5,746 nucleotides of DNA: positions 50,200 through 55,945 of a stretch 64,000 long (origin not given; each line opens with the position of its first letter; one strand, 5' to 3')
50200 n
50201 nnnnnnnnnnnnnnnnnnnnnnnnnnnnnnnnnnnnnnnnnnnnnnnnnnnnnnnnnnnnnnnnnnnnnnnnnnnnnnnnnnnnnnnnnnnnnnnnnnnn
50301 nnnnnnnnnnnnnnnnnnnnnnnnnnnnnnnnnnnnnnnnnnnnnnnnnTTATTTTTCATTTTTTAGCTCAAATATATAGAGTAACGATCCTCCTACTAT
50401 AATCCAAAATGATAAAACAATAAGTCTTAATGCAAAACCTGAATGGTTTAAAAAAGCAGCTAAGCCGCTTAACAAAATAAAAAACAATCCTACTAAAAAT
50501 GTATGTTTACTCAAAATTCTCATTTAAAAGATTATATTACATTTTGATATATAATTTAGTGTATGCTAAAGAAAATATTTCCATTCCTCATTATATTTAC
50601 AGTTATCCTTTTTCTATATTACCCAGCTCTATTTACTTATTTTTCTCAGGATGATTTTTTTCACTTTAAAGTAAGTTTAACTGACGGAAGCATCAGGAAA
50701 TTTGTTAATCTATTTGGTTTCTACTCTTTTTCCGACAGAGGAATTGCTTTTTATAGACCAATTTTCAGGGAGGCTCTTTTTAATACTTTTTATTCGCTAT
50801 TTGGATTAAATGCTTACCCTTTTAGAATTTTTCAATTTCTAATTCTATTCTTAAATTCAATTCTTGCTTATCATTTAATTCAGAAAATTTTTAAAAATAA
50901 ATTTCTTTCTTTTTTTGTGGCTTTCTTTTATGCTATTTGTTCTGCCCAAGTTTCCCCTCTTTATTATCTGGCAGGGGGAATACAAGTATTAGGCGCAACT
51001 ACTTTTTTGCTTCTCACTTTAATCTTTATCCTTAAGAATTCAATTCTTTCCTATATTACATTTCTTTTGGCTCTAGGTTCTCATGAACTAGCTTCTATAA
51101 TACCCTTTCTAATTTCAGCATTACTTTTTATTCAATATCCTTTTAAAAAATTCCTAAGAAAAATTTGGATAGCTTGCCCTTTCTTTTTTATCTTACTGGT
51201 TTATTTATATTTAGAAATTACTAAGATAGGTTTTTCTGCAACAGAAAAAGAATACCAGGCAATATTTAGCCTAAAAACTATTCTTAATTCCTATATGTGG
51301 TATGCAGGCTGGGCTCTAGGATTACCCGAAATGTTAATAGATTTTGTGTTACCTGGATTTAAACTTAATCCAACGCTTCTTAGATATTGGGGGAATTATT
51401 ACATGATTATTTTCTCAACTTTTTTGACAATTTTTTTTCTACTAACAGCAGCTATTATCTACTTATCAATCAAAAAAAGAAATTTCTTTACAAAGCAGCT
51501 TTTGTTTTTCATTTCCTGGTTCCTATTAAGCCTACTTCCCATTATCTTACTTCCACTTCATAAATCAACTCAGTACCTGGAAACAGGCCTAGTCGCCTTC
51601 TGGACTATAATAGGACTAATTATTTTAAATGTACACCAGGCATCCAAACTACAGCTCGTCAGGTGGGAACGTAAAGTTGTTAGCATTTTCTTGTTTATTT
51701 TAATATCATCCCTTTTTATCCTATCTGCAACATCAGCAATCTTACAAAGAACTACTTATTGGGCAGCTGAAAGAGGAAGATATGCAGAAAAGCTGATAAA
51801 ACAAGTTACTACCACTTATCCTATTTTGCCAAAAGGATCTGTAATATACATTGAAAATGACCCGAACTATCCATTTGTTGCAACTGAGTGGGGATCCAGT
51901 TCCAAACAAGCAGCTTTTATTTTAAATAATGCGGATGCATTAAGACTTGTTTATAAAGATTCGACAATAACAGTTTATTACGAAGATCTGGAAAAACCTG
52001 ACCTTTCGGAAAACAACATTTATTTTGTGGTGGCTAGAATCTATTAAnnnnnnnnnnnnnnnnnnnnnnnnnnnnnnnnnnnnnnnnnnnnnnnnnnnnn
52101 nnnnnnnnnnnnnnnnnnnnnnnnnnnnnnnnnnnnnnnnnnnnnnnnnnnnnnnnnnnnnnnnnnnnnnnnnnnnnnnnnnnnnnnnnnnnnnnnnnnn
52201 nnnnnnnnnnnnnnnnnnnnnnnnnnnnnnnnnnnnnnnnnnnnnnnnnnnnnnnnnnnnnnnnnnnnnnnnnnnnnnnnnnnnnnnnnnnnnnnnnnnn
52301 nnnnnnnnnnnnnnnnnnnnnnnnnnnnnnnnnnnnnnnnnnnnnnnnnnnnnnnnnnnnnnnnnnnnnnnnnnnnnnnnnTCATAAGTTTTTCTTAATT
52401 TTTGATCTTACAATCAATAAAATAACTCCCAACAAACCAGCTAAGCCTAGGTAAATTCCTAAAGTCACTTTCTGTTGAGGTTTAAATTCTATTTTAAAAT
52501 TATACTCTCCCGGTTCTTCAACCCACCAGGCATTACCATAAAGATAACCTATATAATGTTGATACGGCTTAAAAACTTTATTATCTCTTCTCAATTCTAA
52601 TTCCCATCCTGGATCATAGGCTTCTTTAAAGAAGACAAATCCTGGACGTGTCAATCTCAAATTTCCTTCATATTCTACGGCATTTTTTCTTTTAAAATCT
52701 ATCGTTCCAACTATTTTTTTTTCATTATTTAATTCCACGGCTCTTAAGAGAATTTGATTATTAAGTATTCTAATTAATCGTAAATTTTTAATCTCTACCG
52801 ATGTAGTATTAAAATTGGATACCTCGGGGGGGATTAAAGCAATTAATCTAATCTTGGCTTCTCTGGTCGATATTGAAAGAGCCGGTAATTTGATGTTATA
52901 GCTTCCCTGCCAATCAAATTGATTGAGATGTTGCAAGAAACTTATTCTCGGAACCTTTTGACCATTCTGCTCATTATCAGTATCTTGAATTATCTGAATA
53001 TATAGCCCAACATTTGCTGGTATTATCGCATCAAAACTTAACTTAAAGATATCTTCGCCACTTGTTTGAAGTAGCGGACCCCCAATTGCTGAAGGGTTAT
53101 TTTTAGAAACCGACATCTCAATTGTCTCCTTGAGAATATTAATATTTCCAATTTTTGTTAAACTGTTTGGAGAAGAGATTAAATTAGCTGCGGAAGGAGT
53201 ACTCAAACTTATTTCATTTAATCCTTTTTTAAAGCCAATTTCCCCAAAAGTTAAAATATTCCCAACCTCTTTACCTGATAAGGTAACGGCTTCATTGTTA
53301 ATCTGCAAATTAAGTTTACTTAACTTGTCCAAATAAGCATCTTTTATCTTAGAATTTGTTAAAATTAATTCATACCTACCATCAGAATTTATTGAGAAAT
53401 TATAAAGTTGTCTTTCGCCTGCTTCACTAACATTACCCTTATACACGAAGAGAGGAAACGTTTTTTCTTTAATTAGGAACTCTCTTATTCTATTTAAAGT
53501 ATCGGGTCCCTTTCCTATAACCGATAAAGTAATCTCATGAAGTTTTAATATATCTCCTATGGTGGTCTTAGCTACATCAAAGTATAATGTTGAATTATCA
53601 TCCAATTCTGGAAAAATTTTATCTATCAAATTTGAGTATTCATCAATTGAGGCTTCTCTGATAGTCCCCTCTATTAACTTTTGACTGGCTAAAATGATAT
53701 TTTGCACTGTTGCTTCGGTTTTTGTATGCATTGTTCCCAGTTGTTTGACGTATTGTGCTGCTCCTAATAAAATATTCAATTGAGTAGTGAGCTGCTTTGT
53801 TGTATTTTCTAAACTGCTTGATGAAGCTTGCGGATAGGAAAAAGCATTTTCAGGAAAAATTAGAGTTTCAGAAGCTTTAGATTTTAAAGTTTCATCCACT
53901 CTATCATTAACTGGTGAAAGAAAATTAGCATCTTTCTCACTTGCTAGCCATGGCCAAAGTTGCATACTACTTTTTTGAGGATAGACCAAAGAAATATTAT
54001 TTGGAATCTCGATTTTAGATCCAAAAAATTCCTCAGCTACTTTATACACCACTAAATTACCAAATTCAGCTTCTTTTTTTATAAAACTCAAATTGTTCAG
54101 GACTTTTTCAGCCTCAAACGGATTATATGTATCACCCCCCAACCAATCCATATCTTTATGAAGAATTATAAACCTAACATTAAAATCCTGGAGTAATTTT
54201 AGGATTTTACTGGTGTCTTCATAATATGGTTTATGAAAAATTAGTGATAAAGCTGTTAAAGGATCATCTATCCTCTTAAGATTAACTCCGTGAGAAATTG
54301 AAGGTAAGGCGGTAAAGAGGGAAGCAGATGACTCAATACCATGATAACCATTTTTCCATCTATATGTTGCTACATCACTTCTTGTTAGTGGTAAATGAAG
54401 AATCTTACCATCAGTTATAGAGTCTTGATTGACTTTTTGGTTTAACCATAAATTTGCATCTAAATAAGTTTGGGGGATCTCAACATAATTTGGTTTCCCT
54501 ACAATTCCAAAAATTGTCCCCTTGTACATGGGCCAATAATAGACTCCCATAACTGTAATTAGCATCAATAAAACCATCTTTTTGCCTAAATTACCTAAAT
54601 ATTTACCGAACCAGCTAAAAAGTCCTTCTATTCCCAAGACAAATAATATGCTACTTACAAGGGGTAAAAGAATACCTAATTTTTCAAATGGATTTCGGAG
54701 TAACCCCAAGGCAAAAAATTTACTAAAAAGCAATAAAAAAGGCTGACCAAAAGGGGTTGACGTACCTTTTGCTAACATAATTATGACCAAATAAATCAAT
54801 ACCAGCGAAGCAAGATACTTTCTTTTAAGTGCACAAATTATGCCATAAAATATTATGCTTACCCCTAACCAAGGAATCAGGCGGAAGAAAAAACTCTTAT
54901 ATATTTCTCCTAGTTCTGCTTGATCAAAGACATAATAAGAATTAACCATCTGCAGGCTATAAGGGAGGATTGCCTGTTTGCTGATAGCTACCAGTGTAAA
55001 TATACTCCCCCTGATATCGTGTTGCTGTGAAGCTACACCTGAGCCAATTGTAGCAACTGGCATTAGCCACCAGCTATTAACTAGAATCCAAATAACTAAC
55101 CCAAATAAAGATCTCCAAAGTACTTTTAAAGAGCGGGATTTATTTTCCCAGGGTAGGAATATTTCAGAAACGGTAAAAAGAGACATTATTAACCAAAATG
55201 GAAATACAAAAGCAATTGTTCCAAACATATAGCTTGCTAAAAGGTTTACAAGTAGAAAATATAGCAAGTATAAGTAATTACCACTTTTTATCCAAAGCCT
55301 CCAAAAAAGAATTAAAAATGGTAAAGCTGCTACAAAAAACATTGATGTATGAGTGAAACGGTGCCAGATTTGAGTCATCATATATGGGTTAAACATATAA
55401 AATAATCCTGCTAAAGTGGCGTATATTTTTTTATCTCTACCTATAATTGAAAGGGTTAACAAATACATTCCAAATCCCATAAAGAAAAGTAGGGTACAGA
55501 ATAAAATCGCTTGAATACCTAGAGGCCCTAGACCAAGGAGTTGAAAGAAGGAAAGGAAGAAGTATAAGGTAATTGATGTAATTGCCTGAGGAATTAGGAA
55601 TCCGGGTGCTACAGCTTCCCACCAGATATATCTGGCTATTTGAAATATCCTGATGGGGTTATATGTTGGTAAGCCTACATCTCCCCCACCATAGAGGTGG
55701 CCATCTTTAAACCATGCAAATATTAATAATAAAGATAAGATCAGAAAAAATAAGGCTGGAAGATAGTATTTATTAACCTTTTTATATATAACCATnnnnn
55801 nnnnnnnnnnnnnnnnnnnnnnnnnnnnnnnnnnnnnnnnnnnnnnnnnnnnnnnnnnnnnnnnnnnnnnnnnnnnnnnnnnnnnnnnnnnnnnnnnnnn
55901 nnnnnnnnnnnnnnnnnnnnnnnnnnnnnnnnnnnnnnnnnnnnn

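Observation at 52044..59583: Tandem duplicated module: giant GT-C-like membrane protein plus small polytopic partner, twice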

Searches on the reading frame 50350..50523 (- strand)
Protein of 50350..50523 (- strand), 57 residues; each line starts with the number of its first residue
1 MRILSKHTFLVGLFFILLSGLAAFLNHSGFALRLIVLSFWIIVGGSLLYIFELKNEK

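Call 4: search_protein_families(library=pfam, proteins=[window:50350-50523:-], max_evalue=1)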
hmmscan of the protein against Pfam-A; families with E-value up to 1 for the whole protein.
window:50350-50523:- (57 aa): 1 family
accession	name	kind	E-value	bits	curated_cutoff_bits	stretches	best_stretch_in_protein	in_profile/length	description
PF04024.17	PspC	-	0.36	11.1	25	1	18-51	16-50/58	PspC domain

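Call 5: search_protein_families(library=ncbifam, proteins=[window:50350-50523:-], max_evalue=1)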
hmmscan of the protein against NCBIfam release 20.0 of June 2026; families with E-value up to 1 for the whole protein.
window:50350-50523:- (57 aa): 0 families

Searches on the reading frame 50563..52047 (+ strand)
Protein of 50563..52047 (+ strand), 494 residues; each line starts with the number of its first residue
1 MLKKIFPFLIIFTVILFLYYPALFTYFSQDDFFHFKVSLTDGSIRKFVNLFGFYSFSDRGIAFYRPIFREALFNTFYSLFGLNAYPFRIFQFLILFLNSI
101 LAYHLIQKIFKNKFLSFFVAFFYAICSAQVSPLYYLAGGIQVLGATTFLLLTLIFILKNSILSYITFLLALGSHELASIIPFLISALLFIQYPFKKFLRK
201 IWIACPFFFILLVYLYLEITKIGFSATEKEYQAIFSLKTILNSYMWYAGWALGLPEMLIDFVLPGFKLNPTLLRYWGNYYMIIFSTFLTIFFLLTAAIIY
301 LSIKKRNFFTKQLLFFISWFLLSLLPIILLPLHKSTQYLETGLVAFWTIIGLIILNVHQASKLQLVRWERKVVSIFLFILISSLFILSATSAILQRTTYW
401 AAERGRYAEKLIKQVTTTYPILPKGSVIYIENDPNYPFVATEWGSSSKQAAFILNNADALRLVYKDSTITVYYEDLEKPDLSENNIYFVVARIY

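Call 4: search_protein_families(library=pfam, proteins=[window:50563-52047:+], max_evalue=1)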
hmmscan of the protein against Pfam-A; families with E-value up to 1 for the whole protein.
window:50563-52047:+ (494 aa): 0 families

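Call 5: search_protein_families(library=ncbifam, proteins=[window:50563-52047:+], max_evalue=1)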
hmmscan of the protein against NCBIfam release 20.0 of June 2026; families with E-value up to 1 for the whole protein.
window:50563-52047:+ (494 aa): 0 families

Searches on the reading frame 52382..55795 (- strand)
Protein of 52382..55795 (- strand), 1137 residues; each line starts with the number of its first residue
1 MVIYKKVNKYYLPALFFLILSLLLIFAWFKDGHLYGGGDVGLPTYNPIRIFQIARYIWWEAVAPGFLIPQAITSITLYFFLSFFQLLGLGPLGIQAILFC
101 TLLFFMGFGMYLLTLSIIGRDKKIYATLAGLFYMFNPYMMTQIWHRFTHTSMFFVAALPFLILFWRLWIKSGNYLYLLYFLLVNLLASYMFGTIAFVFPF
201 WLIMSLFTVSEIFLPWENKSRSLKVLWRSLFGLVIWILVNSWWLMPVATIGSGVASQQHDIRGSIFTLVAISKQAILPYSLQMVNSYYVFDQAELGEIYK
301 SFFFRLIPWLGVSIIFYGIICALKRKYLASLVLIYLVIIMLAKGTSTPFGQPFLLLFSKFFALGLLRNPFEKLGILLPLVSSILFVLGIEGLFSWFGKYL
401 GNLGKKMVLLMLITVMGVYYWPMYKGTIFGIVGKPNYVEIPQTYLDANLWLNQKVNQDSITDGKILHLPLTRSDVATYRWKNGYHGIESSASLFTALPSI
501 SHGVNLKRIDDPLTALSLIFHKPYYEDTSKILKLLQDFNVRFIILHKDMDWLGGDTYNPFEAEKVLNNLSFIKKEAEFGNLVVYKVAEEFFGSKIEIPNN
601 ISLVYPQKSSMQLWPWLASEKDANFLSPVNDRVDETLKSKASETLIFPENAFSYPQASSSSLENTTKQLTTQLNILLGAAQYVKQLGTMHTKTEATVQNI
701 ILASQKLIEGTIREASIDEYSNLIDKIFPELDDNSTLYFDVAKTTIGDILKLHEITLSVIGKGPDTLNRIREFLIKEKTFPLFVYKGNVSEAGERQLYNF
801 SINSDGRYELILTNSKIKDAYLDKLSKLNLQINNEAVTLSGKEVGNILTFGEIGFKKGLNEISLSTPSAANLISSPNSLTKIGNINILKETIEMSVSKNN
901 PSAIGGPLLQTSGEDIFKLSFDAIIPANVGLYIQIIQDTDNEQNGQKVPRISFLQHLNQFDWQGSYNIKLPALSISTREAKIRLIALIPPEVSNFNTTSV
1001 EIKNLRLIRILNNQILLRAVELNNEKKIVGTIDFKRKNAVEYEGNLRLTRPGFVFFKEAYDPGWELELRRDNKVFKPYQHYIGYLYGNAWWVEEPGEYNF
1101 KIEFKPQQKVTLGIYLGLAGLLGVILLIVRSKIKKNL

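Call 4: search_protein_families(library=pfam, proteins=[window:52382-55795:-], max_evalue=1)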
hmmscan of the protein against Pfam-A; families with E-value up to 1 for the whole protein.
window:52382-55795:- (1137 aa): 1 family
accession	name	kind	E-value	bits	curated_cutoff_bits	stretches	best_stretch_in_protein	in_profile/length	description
PF11847.13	GT-C_AftD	-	0.011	14.2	26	1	44-583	23-544/661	Alpha-(1->3)-arabinofuranosyltransferase, N-terminal GT-C domain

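Call 5: search_protein_families(library=ncbifam, proteins=[window:52382-55795:-], max_evalue=1)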
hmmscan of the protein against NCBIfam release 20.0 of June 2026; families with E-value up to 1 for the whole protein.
window:52382-55795:- (1137 aa): 0 families
